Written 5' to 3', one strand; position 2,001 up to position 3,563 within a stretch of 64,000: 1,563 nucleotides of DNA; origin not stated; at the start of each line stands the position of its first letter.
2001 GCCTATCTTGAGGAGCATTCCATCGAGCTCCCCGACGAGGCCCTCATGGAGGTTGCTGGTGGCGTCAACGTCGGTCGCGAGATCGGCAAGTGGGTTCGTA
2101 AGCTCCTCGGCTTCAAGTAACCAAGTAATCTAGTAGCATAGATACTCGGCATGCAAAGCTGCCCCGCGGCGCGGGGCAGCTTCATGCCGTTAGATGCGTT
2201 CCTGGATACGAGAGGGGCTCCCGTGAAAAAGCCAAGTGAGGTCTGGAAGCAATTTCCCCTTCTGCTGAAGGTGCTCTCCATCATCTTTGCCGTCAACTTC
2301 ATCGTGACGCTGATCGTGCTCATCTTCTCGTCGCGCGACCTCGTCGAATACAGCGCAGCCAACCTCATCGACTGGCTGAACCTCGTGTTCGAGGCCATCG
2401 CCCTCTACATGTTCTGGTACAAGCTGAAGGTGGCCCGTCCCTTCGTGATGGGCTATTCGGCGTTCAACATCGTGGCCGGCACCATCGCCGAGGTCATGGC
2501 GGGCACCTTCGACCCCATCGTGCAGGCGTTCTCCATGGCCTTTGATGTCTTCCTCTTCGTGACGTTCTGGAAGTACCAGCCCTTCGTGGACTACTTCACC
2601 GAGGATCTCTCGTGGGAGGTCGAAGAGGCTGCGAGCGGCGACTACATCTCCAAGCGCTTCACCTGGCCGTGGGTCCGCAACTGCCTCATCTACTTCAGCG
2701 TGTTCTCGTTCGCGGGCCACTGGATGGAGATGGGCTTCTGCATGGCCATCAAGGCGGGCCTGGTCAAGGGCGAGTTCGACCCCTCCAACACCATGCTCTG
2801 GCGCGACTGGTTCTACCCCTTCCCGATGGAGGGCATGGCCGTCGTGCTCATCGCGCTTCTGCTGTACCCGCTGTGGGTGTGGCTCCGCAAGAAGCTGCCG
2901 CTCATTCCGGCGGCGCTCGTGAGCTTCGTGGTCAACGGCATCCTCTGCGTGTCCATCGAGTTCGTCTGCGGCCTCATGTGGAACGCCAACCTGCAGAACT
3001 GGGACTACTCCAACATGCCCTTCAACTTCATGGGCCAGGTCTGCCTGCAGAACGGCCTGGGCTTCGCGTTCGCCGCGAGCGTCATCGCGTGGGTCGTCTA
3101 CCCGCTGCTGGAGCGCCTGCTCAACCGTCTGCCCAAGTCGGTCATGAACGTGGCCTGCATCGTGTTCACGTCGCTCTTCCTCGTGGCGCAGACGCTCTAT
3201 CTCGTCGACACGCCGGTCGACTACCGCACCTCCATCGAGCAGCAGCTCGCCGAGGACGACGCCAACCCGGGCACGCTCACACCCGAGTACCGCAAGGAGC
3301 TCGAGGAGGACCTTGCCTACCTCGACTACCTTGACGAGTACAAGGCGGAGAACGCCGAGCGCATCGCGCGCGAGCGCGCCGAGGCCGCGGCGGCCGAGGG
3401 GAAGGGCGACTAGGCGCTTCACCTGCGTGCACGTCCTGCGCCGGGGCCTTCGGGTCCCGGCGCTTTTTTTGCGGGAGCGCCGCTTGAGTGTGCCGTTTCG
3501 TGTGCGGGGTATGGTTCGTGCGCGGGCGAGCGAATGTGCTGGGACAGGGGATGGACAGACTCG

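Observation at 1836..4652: Nif11-like double-glycine leader peptide with an 18-aa cationic core, followed by a hairpin and two paralogous CmpB/DUF1113 membrane proteins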

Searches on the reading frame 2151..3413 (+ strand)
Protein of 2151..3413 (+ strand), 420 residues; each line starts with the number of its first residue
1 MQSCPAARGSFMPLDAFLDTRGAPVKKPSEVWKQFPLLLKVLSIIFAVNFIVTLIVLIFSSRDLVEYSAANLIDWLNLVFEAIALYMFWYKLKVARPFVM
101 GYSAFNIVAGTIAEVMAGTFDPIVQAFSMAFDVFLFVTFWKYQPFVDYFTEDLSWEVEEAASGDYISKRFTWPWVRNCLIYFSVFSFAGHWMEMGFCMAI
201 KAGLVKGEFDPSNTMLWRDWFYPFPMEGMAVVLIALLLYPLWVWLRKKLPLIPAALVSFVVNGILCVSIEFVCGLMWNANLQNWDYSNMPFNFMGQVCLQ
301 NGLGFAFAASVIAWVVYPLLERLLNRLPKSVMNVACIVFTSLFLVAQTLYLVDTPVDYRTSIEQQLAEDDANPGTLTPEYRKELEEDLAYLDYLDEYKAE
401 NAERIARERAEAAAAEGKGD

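Call 3: search_protein_families(library=pfam, proteins=[window:2151-3413:+], max_evalue=1)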
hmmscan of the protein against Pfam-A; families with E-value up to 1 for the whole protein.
window:2151-3413:+ (420 aa): 2 families
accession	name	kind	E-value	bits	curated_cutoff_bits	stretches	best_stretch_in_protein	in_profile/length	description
PF06541.16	ABC_trans_CmpB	-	1.6e-20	74.3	25.9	1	180-345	1-145/151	Putative ABC-transporter type IV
PF19545.4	DUF6069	-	0.19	12.2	27.2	1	297-346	45-93/129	Family of unknown function (DUF6069)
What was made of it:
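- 2223..3413 (+): DUF_A: a PF06541/DUF1113 polytopic membrane protein of 396 aa from GTG 2223. Gene callers use ATG 2151, which gives 420 aa. Pfam E = 1.6e-20 (call 3).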

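Call 4: search_protein_families(library=ncbifam, proteins=[window:2151-3413:+], max_evalue=1)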
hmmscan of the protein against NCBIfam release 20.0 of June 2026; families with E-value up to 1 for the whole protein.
window:2151-3413:+ (420 aa): 0 families

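Call 13: find_homologous_proteins(query=window:2223-3413:+, max_evalue=0.00001)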
Query window:2223-3413:+ (396 aa): 597 proteins with E <= 0.00001 among 8000 candidates; the best 120 are listed.
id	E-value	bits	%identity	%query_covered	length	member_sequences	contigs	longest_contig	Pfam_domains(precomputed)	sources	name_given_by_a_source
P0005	3.0e-263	891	98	100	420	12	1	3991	PF06541.17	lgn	-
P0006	8.7e-174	596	67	91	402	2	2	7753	PF06541.17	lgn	-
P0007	5.0e-158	544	63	96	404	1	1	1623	PF06541.17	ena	-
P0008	7.4e-158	544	63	94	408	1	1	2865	PF06541.17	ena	-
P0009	4.4e-157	541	62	95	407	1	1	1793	PF06541.17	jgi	-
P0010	3.2e-154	532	62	97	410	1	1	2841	PF06541.17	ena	-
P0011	3.4e-154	532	61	94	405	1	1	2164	PF06541.17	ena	-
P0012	4.1e-154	531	62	97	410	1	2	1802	PF06541.17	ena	-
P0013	4.4e-154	531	61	97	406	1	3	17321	PF06541.17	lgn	-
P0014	4.4e-154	531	61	97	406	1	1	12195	PF06541.17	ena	-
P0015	7.3e-154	531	61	97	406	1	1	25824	PF06541.17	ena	-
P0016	7.4e-154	531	62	97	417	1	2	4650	PF06541.17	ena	-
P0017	7.8e-154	531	61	97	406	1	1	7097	PF06541.17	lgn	-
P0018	7.8e-154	531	61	97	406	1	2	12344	PF06541.17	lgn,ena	-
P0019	8.6e-154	530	61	97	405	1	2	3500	PF06541.17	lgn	-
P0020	9.0e-154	530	60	97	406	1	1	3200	PF06541.17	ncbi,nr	ncbi:MAG: putative ABC transporter permease [Atopobiaceae bacterium]|nr:putative ABC transporter per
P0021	9.1e-154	530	61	97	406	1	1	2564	PF06541.17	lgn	-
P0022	1.2e-153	530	61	97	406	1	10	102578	PF06541.17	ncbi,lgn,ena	-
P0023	6.2e-153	528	60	94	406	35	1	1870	PF06541.17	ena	-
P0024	6.5e-153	528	60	97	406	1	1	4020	PF06541.17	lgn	-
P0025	1.0e-152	527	61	97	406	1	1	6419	PF06541.17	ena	-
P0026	2.6e-152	526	61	97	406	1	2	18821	PF06541.17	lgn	-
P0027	3.6e-152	525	60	97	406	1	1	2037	PF06541.17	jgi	-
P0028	8.4e-152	524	60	94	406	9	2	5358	PF06541.17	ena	-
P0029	2.8e-151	522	61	97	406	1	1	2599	PF06541.17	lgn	-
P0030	6.1e-151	521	59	97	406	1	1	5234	PF06541.17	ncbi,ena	-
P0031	7.1e-151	521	60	95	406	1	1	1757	PF06541.17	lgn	-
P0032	1.5e-150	520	60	97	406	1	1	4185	PF06541.17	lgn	-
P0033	2.3e-150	519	59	99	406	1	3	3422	PF06541.17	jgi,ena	-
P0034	4.5e-149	515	60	96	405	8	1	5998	PF06541.17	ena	-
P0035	5.5e-149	515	59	94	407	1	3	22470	PF06541.17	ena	-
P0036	6.1e-149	514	61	96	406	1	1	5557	PF06541.17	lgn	-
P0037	2.0e-144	500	57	97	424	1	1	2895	PF06541.17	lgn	-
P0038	1.9e-133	463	57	94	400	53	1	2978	PF06541.17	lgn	-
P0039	7.0e-116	406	61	74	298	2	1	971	PF06541.17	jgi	jgi:uncharacterized membrane protein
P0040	5.6e-114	399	49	98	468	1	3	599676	PF06541.17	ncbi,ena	-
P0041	3.1e-112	394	50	94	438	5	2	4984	PF06541.17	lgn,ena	-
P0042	1.1e-110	389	67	64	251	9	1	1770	PF06541.17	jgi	jgi:uncharacterized membrane protein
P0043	4.5e-109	383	49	92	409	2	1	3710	PF06541.17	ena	-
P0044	9.3e-108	379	51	85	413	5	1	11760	PF06541.17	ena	-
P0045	5.7e-107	376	47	92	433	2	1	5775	PF06541.17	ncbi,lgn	-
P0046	6.9e-107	376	47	94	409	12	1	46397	PF06541.17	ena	-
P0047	4.6e-105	370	46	100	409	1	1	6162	PF06541.17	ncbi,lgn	-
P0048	8.8e-104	366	47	98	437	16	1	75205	PF06541.17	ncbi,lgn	-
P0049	3.8e-103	364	45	93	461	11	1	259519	PF06541.17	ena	-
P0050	2.4e-102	361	46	93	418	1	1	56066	PF06541.17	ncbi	-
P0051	2.4e-101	358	46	89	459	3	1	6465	PF06541.17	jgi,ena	jgi:uncharacterized membrane protein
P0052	6.2e-99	350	48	89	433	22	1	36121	PF06541.17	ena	-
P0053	1.1e-98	349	43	98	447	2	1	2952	PF06541.17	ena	-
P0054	3.2e-97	344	44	93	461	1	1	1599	PF06541.17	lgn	-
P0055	1.6e-92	329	46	83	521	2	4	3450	PF06541.17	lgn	-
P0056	4.6e-92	327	46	80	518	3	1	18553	PF06541.17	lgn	-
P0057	5.4e-92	327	44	95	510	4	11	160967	PF06541.17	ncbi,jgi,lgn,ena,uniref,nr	ncbi:putative ABC transporter permease [Denitrobacterium detoxificans]|jgi:uncharacterized membrane 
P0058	9.2e-92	326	45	91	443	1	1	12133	PF06541.17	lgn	-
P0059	1.3e-91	326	48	80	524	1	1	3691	PF06541.17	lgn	-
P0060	4.3e-91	324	46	84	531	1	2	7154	PF06541.17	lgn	-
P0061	4.5e-91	324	46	80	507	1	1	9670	PF06541.17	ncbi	-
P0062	1.2e-90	322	40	94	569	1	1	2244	PF06541.17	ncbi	-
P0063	3.9e-90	321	45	86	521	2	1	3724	PF06541.17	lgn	-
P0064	3.9e-90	321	45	89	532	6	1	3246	PF06541.17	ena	-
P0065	4.3e-90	321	41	93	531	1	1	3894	PF06541.17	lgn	-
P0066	4.9e-90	321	44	82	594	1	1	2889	PF06541.17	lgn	-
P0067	6.4e-90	320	41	95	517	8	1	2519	PF06541.17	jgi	jgi:uncharacterized membrane protein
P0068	7.8e-90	320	49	81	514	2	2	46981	PF06541.17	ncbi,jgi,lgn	jgi:uncharacterized membrane protein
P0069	1.1e-89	319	46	84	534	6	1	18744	PF06541.17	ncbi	-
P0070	3.9e-89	318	41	94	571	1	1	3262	PF06541.17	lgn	-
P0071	4.1e-89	317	43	95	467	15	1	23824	PF06541.17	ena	-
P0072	4.4e-89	317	42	95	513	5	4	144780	PF06541.17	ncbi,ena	-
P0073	5.6e-89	317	43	90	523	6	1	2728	PF06541.17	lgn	-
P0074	1.4e-88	316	45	85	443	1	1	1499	PF06541.17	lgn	-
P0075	2.3e-88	315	41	95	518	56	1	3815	PF06541.17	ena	-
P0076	4.4e-88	314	44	94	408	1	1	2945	PF06541.17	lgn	-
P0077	5.6e-88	314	46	83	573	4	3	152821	PF06541.17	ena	-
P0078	8.8e-88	313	40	88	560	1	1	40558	PF06541.17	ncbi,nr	ncbi:MAG: hypothetical protein Q4A01_03370 [Coriobacteriales bacterium]|nr:hypothetical protein [Cor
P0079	1.0e-87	313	47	80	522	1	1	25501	PF06541.17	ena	-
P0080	1.2e-87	313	46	83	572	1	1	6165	PF06541.17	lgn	-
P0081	1.9e-87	312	44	80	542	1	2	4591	PF06541.17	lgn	-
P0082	2.2e-87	312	44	84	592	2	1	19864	PF06541.17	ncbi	-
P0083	2.5e-87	312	46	80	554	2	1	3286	PF06541.17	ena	-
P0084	3.3e-87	311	46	80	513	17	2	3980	PF06541.17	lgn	-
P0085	4.2e-87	311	44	84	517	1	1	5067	PF06541.17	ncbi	-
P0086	5.0e-87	311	46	81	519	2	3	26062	PF06541.17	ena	-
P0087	5.4e-87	310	46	80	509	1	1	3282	PF06541.17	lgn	-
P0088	5.4e-87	310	44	84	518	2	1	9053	PF06541.17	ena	-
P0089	8.2e-87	310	43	91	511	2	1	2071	PF06541.17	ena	-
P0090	1.2e-86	309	40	95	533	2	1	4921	PF06541.17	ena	-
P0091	1.3e-86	309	45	84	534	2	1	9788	PF06541.17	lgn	-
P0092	1.3e-86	309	41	92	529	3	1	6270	PF06541.17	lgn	-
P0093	2.2e-86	308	41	93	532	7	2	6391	PF06541.17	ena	-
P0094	2.5e-86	308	42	92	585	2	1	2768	PF06541.17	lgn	-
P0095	2.5e-86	308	48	80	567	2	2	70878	PF06541.17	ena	-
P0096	2.5e-86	308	44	83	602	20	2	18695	PF06541.17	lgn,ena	-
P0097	2.9e-86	308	45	80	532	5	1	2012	PF06541.17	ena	-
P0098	3.2e-86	308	41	87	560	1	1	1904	PF06541.17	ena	-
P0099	3.6e-86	308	43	95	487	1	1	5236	PF06541.17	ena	-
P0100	3.8e-86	308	41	92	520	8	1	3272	PF06541.17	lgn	-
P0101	4.8e-86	307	45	84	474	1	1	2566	PF06541.17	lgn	-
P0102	5.3e-86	307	44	88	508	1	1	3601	PF06541.17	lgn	-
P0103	6.5e-86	307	46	80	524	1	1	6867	PF06541.17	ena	-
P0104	7.1e-86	307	47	80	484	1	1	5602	PF06541.17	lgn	-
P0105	1.2e-85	306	43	87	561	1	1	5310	PF06541.17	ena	-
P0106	1.4e-85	306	43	82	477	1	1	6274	PF06541.17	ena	-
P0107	1.6e-85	306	42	95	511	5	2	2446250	PF06541.17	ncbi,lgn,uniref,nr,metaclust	ncbi:putative ABC transporter permease [Denitrobacterium detoxificans]|uniref:Putative ABC-transport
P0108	1.8e-85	305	43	87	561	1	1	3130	PF06541.17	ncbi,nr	ncbi:MAG: hypothetical protein IJ131_08280 [Eggerthellaceae bacterium]|nr:hypothetical protein [Egge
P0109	3.2e-85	305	41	87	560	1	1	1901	PF06541.17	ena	-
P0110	3.3e-85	305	44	86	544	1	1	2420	PF06541.17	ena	-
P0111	8.5e-85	303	41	96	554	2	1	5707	PF06541.17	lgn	-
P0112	8.6e-85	303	45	80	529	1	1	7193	PF06541.17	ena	-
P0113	9.0e-85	303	43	85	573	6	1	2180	PF06541.17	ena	-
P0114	9.4e-85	303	41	95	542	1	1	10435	PF06541.17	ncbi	-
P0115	9.7e-85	303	41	87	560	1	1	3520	PF06541.17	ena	-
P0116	1.0e-84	303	41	87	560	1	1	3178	PF06541.17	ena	-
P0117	1.2e-84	303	41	92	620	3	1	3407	PF06541.17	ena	-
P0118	1.5e-84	302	42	87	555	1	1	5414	PF06541.17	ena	-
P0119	1.9e-84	302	44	80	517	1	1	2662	PF06541.17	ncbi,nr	ncbi:MAG: hypothetical protein Q4B54_12780 [Coriobacteriales bacterium]|nr:hypothetical protein [Cor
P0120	2.1e-84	302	42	85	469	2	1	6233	PF06541.17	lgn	-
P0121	2.3e-84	302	40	93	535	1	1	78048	PF06541.17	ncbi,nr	ncbi:MAG: hypothetical protein Q4A01_00450 [Coriobacteriales bacterium]|nr:hypothetical protein [Cor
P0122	2.6e-84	302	39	95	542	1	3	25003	PF06541.17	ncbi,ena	-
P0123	2.7e-84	302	43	86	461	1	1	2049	PF06541.17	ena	-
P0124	3.1e-84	301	42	86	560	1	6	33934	PF06541.17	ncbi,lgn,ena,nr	ncbi:MAG TPA: hypothetical protein DCP91_04760 [Eggerthellaceae bacterium]|nr:hypothetical protein [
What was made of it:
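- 2223..3413 (+): Full-length homologues exist across Coriobacteriia (call 13).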

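Call 14: find_encoding_contigs(protein=P0006, flank=6000, max_places=2)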
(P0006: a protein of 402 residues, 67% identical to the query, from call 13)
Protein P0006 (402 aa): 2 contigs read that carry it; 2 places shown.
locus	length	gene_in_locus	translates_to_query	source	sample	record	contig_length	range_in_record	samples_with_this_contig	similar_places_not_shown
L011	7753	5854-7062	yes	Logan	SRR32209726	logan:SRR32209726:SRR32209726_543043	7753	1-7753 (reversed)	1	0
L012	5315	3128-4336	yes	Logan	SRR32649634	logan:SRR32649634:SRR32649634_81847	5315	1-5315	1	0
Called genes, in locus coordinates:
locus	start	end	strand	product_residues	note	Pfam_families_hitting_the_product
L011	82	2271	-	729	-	PF00664:ABC_membrane, PF00005:ABC_tran, PF02463:SMC_N (faint)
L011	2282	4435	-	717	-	PF03412:Peptidase_C39, PF13529:Peptidase_C39_2 (weak), PF00664:ABC_membrane, PF00005:ABC_tran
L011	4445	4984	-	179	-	-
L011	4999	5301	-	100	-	PF01740:STAS, PF13466:STAS_2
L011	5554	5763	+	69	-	-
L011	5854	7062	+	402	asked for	PF06541:ABC_trans_CmpB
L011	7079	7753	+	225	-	?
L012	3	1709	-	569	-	?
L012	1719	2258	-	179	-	-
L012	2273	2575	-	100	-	PF01740:STAS, PF13466:STAS_2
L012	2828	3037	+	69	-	-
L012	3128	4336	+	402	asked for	PF06541:ABC_trans_CmpB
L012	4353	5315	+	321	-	?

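Call 15: find_encoding_contigs(protein=P0022, flank=6000, max_places=2)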
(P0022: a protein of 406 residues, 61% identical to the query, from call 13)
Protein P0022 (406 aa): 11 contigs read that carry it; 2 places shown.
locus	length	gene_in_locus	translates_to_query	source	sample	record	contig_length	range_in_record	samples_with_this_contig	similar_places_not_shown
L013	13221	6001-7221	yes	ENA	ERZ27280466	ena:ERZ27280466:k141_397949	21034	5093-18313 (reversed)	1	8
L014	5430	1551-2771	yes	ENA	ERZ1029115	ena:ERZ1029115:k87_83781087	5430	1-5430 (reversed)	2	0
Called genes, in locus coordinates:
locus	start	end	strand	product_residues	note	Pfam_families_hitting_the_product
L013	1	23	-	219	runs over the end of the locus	PF01427:Peptidase_M15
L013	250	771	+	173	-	PF00583:Acetyltransf_1, PF13673:Acetyltransf_10 (weak), PF13508:Acetyltransf_7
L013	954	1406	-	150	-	PF01966:HD (weak)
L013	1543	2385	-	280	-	-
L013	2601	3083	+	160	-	PF00583:Acetyltransf_1, PF13673:Acetyltransf_10 (weak), PF13508:Acetyltransf_7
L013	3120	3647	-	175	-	PF00583:Acetyltransf_1, PF13508:Acetyltransf_7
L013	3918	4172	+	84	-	-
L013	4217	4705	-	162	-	PF01966:HD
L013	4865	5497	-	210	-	PF06445:GyrI-like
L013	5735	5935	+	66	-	-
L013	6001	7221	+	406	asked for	PF06541:ABC_trans_CmpB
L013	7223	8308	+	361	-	PF06541:ABC_trans_CmpB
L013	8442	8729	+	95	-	-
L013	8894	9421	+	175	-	PF00857:Isochorismatase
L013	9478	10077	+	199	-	-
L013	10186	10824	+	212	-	PF24828:DUF7713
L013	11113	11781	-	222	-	PF27271:AF_1327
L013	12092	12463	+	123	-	PF04237:YjbR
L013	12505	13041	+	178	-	PF22541:DUF7005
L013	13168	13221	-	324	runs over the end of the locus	-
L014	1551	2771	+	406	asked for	PF06541:ABC_trans_CmpB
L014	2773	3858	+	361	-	PF06541:ABC_trans_CmpB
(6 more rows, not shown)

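Call 16: find_encoding_contigs(protein=P0040, flank=6000, max_places=2)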
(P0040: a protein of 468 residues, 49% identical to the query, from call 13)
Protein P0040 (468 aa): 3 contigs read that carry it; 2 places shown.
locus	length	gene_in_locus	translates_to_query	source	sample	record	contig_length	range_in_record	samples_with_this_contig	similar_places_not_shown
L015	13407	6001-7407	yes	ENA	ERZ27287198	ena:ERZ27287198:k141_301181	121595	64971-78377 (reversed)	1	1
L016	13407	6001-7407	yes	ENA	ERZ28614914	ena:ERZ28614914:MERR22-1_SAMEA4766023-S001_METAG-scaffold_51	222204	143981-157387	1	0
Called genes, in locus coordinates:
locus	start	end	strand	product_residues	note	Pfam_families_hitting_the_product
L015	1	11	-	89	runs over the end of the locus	-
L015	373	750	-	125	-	-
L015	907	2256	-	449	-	PF03601:Cons_hypoth698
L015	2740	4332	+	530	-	PF00196:GerE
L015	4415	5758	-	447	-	PF00083:Sugar_tr, PF07690:MFS_1, PF13347:MFS_2 (weak)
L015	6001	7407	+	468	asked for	PF06541:ABC_trans_CmpB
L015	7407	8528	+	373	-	PF06541:ABC_trans_CmpB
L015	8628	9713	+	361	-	PF13641:Glyco_tranf_2_3, PF00535:Glycos_transf_2, PF10111:Glyco_tranf_2_2 (weak)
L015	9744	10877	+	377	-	PF03706:LPG_synthase_TM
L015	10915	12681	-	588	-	PF00890:FAD_binding_2 (weak), PF01266:DAO (weak), PF03486:HI0933_like (faint), PF07992:Pyr_redox_2, PF13450:NAD_binding_8, PF13738:Pyr_redox_3, PF00070:Pyr_redox, PF13192:Thioredoxin_3 (weak)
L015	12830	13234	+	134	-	PF01475:FUR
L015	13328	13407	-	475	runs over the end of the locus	PF14269:Arylsulfotran_2, PF05935:Arylsulfotrans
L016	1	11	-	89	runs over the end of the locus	-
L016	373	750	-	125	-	-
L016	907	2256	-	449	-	PF03601:Cons_hypoth698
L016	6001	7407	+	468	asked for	PF06541:ABC_trans_CmpB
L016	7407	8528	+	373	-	PF06541:ABC_trans_CmpB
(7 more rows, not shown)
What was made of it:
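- A GT2 and an LPG_synthase_TM gene lie next to the pair in L015 (call 16).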

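Call 24: find_related_loci(query=A2, collection=genome_contigs, flank=8000)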
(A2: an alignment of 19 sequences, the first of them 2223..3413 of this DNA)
Query A2 (396 aa) in genome_contigs; peptide patterns used: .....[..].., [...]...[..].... (x = any residue, [..] = any of these).
153 stretches matched a pattern; 113 encode a relative of the query (tblastn E <= 1e-3); the best 80 are kept; 80 distinct loci.
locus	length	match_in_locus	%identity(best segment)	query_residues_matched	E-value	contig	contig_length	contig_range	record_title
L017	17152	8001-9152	61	11-394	3e-158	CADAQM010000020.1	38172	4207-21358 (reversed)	MAG: uncultured Coriobacteriaceae bacterium isolate RUG13541 genome assembly, contig: RUG13541_asm_20, whole genome shot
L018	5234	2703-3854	59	11-394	8e-158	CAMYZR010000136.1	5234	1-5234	MAG TPA_asm: uncultured Atopobiaceae bacterium isolate SRR10912535_bin.56_metaWRAP_v1.3_MAG genome assembly, contig: ERZ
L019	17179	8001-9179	58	2-394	2e-155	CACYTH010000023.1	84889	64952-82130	MAG: uncultured Coriobacteriaceae bacterium isolate RUG12252 genome assembly, contig: RUG12252_asm_23, whole genome shot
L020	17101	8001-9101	60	15-381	1e-150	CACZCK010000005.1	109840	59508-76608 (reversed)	MAG: uncultured Coriobacteriaceae bacterium isolate RUG12495 genome assembly, contig: RUG12495_asm_5, whole genome shotg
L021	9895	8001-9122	60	11-384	9e-150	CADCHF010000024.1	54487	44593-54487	MAG: uncultured Coriobacteriaceae bacterium isolate RUG14646 genome assembly, contig: RUG14646_asm_24, whole genome shot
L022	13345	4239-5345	57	13-386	6e-139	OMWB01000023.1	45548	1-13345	uncultured actinobacterium isolate RUG002 genome assembly, contig: scaffold_317, whole genome shotgun sequence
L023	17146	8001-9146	49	10-396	9e-119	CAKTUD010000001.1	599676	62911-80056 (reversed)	MAG: uncultured Eggerthellaceae bacterium isolate REFINED_METABAT215_TOP10_CONTIGS_1500_ASSEMBLY_K77_MERGED__Hadza_MoBio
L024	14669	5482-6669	46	10-389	1e-111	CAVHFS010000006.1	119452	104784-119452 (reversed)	Subdoligranulum sp. CAG:314 isolate H07683-L1_cleanbin_000003 genome assembly, contig: Spades_H07683-L1_contig_37, whole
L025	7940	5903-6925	52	10-347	9e-111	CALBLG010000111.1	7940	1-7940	MAG TPA_asm: uncultured Slackia sp. isolate SRR1747018_bin.14_CONCOCT_v1.1_MAG genome assembly, contig: ERZ808240.7223,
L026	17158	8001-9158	47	10-396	2e-109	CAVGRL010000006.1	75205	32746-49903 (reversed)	Bacteroidaceae bacterium isolate G02651-L1_cleanbin_000009 genome assembly, contig: Spades_G02651-L1_contig_187, whole g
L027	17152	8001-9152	47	2-365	3e-109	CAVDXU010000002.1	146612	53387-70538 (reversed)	bacterium isolate H07615-L1_cleanbin_000017 genome assembly, contig: Spades_H07615-L1_contig_26, whole genome shotgun se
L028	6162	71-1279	46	2-396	1e-109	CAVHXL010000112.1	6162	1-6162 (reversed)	bacterium isolate G02622-L1_cleanbin_000043 genome assembly, contig: Spades_G02622-L1_contig_5624, whole genome shotgun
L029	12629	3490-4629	46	10-379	1e-107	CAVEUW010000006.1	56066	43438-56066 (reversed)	Senegalimassilia sp. isolate H07633-L1_cleanbin_000014 genome assembly, contig: Spades_H07633-L1_contig_195, whole genom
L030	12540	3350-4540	46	10-393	4e-105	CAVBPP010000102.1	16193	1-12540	Paratractidigestivibacter sp. isolate SRR8978233_cleanbin_000006 genome assembly, contig: Spades_SRR8978233_contig_350,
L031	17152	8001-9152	43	12-396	2e-100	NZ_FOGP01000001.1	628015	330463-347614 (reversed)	Parafannyhessea umbonata strain KHGC19, whole genome shotgun sequence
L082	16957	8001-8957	43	15-329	1e-82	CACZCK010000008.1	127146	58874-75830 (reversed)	MAG: uncultured Coriobacteriaceae bacterium isolate RUG12495 genome assembly, contig: RUG12495_asm_8, whole genome shotg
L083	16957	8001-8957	42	15-329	2e-82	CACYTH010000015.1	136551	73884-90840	MAG: uncultured Coriobacteriaceae bacterium isolate RUG12252 genome assembly, contig: RUG12252_asm_15, whole genome shot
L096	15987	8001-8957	41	15-329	1e-78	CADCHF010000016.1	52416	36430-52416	MAG: uncultured Coriobacteriaceae bacterium isolate RUG14646 genome assembly, contig: RUG14646_asm_16, whole genome shot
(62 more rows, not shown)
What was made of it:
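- Genomes with the module also carry other DUF1113 paralogues (L019/L083, L020/L082, L021/L096; call 24). Genomes with the module also keep other DUF1113 paralogues (call 24).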
